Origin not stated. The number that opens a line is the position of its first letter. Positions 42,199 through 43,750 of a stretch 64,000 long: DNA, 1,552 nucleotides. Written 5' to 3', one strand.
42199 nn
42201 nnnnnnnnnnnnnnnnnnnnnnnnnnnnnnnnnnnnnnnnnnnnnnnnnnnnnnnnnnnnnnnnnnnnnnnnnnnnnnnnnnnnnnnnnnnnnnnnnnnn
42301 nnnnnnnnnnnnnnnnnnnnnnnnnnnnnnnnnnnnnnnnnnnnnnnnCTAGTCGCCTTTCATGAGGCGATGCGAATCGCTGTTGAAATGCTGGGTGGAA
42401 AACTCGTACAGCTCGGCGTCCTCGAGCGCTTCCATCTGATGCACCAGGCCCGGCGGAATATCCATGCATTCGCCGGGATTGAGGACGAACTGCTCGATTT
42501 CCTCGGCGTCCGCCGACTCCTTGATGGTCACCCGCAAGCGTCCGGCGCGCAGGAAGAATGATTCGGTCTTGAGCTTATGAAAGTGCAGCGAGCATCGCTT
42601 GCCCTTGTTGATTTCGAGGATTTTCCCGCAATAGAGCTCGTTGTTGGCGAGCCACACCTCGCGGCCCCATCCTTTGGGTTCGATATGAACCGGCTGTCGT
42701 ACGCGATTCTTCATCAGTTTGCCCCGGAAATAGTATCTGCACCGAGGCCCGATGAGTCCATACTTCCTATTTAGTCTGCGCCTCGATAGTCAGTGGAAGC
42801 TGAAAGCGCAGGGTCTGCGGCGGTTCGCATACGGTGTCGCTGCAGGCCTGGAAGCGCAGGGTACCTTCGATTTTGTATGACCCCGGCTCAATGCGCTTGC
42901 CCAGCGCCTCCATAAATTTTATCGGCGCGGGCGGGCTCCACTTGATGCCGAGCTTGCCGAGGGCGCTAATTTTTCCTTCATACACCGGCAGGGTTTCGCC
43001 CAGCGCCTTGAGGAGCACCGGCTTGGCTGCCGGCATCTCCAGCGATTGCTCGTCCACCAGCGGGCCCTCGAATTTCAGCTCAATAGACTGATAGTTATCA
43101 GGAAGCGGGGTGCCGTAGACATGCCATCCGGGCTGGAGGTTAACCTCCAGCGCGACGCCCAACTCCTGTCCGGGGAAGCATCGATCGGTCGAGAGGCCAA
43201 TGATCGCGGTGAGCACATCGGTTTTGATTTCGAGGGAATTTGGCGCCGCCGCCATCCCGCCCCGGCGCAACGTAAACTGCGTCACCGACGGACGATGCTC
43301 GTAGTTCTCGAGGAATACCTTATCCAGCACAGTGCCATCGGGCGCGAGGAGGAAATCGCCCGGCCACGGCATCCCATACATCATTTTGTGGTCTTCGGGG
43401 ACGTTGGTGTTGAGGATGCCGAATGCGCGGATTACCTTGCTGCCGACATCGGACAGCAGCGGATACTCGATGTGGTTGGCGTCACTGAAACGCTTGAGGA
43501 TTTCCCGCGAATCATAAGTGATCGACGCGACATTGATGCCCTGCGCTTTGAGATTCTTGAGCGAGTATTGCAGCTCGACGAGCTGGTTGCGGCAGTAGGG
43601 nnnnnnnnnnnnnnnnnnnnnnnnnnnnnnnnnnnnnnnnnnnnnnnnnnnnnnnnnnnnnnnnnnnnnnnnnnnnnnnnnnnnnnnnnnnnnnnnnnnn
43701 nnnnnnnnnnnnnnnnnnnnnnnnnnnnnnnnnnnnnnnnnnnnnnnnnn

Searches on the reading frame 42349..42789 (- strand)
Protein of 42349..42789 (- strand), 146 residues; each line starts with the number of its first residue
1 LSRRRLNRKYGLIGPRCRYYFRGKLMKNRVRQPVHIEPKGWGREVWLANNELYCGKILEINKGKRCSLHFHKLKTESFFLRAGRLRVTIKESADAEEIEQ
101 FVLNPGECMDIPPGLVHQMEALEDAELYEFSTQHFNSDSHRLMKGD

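Call 20: search_protein_families(library=pfam, max_evalue=0.01, proteins=[window:42349-42789:-])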
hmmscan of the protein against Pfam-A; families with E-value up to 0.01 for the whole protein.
window:42349-42789:- (146 aa): 8 families
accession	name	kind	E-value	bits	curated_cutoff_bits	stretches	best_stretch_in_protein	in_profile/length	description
PF07883.17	Cupin_2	-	2.3e-06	27.7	27.2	1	58-126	3-63/70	Cupin domain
PF00190.28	Cupin_1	-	9.4e-06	25.7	22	1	62-138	42-121/151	Cupin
PF07385.18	Lyx_isomer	-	9.7e-06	25.4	20.8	1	49-98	83-133/222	D-lyxose isomerase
PF08007.18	JmjC_2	-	8.4e-05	22.6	22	1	88-133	75-120/127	JmjC domain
PF14667.12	Polysacc_synt_C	-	0.00011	22.8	28.7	1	68-129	33-95/111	Polysaccharide biosynthesis C-terminal domain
PF01050.24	MannoseP_isomer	-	0.0011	19.6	23.6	1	39-121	14-89/116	Mannose-6-phosphate isomerase C-terminal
PF00027.35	cNMP_binding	-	0.0079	16.6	27.5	0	77-136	20-83/89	Cyclic nucleotide-binding domain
PF09313.17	DUF1971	-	0.0091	16.4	23.1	0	82-126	33-77/80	Domain of unknown function (DUF1971)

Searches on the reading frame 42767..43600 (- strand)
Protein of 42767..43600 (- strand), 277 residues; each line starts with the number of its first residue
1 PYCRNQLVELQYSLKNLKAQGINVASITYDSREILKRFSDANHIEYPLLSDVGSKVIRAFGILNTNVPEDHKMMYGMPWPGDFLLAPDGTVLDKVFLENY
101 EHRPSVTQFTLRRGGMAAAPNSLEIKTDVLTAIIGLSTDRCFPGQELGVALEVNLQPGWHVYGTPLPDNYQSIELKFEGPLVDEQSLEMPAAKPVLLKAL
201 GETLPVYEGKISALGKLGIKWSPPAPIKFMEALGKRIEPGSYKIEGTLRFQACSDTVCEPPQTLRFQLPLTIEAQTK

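Call 20: search_protein_families(library=pfam, max_evalue=0.01, proteins=[window:42767-43600:-])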
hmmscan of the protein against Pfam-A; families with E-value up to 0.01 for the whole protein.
window:42767-43600:- (277 aa): 3 families
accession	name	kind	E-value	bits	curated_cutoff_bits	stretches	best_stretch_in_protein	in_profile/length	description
PF00578.27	AhpC-TSA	-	5.8e-16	59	26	1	1-91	39-121/124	AhpC/TSA family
PF11412.14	DsbD_N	-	5e-08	33.4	25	1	140-268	9-117/119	Thiol:disulfide interchange protein DsbD, N-terminal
PF08534.16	Redoxin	-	2.6e-05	24.5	26.6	1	1-67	42-109/148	Redoxin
